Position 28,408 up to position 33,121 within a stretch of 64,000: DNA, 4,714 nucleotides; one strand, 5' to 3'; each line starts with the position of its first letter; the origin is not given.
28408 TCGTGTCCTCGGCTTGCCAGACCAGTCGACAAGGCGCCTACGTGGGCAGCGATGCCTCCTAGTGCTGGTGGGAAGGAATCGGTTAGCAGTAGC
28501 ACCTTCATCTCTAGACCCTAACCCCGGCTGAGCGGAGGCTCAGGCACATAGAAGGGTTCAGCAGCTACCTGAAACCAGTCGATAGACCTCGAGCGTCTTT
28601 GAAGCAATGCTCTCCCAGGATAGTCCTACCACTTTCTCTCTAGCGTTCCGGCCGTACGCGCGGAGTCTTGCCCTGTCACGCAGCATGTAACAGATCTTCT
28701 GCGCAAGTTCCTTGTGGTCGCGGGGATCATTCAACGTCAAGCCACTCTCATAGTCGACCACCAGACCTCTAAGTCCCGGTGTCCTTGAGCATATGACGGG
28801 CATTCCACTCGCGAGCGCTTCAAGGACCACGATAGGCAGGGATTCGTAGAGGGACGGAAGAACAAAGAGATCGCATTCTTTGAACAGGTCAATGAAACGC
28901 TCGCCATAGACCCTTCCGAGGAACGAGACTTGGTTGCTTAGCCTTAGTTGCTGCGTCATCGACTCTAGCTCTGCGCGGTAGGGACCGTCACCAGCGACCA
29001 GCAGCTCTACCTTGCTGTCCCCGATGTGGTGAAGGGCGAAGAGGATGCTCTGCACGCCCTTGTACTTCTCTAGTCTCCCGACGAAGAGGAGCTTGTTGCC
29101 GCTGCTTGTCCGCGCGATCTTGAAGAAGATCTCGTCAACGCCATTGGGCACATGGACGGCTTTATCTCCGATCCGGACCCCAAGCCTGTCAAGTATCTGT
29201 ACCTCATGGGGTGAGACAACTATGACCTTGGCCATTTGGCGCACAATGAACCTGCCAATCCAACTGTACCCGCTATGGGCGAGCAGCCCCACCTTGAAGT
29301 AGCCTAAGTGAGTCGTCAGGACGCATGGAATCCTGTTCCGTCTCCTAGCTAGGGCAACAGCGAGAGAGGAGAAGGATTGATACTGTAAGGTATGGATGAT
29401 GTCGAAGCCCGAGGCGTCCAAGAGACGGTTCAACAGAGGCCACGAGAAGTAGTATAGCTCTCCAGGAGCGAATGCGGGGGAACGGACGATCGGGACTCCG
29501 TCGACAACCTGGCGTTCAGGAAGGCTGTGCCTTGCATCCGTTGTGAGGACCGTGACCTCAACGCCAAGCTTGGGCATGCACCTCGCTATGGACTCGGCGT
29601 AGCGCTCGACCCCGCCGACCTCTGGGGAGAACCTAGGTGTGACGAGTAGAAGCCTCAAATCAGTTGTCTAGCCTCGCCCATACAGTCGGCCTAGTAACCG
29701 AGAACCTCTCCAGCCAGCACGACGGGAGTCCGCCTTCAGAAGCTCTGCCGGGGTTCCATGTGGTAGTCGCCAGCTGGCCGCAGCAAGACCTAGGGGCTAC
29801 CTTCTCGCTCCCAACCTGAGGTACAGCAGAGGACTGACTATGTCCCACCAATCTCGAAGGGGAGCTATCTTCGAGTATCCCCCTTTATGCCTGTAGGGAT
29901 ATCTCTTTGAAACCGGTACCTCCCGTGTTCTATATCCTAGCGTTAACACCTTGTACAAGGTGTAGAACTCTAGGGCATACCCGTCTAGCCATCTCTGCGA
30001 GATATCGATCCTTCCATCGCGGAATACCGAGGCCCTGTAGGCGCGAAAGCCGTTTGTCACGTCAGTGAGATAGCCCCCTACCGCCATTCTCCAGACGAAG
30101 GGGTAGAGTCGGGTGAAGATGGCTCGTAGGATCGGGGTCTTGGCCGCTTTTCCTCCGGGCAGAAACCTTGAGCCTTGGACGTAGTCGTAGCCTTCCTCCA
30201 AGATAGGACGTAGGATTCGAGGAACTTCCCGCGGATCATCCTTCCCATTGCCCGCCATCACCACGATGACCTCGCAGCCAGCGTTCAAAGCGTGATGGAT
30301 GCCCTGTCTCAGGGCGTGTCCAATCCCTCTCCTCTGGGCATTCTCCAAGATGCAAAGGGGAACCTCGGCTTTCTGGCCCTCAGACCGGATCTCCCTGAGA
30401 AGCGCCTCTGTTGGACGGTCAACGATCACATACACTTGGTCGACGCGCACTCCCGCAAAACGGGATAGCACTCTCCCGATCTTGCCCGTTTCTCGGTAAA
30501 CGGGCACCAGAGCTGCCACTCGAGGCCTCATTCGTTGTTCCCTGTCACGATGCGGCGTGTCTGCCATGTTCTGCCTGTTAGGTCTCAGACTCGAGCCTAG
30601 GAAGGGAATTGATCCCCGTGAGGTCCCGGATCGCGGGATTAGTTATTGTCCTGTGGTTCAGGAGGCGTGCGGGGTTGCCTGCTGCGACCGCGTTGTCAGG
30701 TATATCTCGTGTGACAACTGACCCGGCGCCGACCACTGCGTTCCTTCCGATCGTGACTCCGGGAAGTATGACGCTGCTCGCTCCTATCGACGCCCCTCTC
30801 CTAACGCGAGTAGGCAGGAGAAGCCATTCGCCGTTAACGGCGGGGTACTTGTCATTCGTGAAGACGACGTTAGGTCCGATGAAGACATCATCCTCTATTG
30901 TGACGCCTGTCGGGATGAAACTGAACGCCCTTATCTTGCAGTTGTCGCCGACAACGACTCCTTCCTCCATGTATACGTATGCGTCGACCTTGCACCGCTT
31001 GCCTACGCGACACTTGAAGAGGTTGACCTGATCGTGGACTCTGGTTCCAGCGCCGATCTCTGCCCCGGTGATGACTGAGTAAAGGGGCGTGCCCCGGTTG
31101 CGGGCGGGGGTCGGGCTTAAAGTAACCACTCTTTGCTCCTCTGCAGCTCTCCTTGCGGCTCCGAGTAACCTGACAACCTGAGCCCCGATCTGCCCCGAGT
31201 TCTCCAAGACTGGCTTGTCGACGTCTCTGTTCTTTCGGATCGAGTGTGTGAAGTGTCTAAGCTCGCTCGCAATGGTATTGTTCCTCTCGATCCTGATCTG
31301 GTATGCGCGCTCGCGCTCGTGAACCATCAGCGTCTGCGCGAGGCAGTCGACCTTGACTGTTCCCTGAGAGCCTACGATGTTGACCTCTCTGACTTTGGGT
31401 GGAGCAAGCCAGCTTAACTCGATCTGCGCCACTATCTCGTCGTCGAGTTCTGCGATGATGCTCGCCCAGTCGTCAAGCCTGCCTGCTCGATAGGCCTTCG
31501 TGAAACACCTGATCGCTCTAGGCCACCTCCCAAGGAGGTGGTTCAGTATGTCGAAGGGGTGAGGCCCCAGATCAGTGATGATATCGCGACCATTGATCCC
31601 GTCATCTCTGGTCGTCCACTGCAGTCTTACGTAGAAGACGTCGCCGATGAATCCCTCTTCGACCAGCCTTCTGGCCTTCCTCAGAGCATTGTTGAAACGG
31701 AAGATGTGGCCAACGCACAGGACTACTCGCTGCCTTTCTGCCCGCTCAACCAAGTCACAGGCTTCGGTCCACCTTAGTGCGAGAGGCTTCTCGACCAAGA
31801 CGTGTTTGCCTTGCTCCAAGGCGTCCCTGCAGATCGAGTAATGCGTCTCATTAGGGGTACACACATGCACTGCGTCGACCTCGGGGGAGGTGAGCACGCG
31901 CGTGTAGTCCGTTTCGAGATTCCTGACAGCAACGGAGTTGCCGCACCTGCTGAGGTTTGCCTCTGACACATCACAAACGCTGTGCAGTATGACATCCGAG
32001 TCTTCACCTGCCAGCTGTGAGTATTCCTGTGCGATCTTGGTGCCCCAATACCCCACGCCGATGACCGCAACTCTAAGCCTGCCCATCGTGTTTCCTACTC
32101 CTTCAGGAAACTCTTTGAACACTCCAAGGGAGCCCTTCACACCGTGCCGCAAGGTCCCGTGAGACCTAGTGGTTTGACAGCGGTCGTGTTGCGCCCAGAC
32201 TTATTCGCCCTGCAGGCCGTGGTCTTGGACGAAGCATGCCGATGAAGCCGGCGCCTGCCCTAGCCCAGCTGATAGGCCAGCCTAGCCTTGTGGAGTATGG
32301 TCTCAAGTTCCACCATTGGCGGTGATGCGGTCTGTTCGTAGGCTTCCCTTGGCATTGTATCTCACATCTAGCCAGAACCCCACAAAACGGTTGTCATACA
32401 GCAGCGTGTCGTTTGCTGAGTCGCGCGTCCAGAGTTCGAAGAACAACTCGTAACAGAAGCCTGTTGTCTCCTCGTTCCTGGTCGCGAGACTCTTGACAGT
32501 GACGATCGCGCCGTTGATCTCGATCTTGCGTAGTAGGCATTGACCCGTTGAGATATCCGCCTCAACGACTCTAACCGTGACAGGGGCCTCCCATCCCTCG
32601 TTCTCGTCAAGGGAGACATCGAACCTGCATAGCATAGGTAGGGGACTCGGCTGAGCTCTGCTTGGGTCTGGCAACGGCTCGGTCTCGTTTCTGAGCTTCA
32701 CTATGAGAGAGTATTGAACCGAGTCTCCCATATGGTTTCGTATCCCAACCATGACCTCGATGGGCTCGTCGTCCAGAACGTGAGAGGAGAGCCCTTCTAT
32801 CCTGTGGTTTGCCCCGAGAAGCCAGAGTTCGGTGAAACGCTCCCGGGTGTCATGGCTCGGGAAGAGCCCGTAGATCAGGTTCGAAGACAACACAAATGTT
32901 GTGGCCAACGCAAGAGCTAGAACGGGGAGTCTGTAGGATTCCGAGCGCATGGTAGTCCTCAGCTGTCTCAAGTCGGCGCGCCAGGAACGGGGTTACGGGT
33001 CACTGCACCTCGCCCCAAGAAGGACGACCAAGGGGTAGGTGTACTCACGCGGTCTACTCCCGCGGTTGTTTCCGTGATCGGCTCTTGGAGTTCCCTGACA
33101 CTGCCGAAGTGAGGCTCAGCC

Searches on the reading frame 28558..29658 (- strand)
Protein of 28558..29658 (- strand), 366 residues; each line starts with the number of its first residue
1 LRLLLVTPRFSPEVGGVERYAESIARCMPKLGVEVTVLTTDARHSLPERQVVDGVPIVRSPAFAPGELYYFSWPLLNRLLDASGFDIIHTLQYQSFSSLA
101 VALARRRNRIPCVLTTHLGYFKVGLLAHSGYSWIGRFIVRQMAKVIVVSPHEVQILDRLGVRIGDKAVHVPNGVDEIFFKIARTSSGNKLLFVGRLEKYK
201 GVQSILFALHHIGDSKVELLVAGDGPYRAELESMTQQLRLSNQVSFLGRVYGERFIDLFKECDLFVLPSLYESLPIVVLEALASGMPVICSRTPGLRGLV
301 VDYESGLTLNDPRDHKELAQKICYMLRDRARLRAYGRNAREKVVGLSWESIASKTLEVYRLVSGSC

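Call 20: search_protein_families(library=pfam, proteins=[window:28558-29658:-], max_evalue=0.001)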
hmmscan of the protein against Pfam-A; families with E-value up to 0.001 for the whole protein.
window:28558-29658:- (366 aa): 7 families
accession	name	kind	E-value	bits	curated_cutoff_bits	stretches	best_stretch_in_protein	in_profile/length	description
PF00534.26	Glycos_transf_1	-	9.4e-42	142.9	26.4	1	175-341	3-171/172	Glycosyl transferases group 1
PF13692.12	Glyco_trans_1_4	-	4.2e-33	115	27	1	188-328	2-142/142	Glycosyl transferases group 1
PF13439.12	Glyco_transf_4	-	3.1e-28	99.4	28.5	1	14-175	1-167/170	Glycosyltransferase Family 4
PF13579.12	Glyco_trans_4_4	-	3.4e-26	92.9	29.7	1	15-173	1-158/158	Glycosyl transferase 4-like domain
PF20706.3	GT4-conflict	-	2.5e-11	43.7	26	1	186-353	196-383/385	Family 4 Glycosyltransferase in conflict systems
PF13524.12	Glyco_trans_1_2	-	1.9e-10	41.3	25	1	217-344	15-130/144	Glycosyl transferase-like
PF13477.12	Glyco_trans_4_2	-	9.2e-05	23.1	23.4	1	29-127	21-118/139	Glycosyl transferase 4-like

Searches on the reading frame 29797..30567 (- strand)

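Call 20: search_protein_families(library=pfam, proteins=[window:29797-30567:-], max_evalue=0.001)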
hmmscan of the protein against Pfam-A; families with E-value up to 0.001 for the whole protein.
window:29797-30567:- (256 aa): 1 family
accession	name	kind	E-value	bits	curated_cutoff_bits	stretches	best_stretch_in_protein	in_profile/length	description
PF00535.33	Glycos_transf_2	-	3.2e-09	37.4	23.3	1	20-184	3-166/168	Glycosyl transferase family 2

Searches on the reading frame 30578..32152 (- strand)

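Call 20: search_protein_families(library=pfam, proteins=[window:30578-32152:-], max_evalue=0.001)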
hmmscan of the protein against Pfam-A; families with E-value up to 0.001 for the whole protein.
window:30578-32152:- (524 aa): 7 families
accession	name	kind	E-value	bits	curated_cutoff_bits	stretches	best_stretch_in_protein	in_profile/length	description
PF01408.29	GFO_IDH_MocA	-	1.3e-25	90.8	24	1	26-149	1-120/120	Oxidoreductase family, NAD-binding Rossmann fold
PF00132.30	Hexapep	-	2.4e-22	78.1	27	2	448-482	2-36/36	Bacterial transferase hexapeptide (six repeats)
PF22725.1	GFO_IDH_MocA_C3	-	3.7e-18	66.1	27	1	158-266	2-123/124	GFO/IDH/MocA C-terminal domain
PF14602.12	Hexapep_2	-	3.1e-12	46.4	27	1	455-482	9-34/34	Hexapeptide repeat of succinyl-transferase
PF25084.1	LbH_EIF2B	-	5.4e-10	39.7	54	1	365-433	23-95/105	EIF2B subunit epsilon LbH domain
PF02894.22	GFO_IDH_MocA_C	-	3.2e-09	37.3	22.9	1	161-345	1-218/218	Oxidoreductase family, C-terminal alpha/beta domain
PF24894.1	Hexapep_GlmU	-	1.3e-08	35.4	23.3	1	351-429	11-87/104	GlmU-like, C-terminal hexapeptide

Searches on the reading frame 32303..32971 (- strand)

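Call 20: search_protein_families(library=pfam, proteins=[window:32303-32971:-], max_evalue=0.001)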
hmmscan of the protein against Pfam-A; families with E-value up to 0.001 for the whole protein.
window:32303-32971:- (222 aa): 1 family
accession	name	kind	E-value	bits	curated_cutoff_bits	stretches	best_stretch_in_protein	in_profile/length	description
PF07760.16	DUF1616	-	5.2e-11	42.7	31.6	1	12-136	150-272/307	Protein of unknown function (DUF1616)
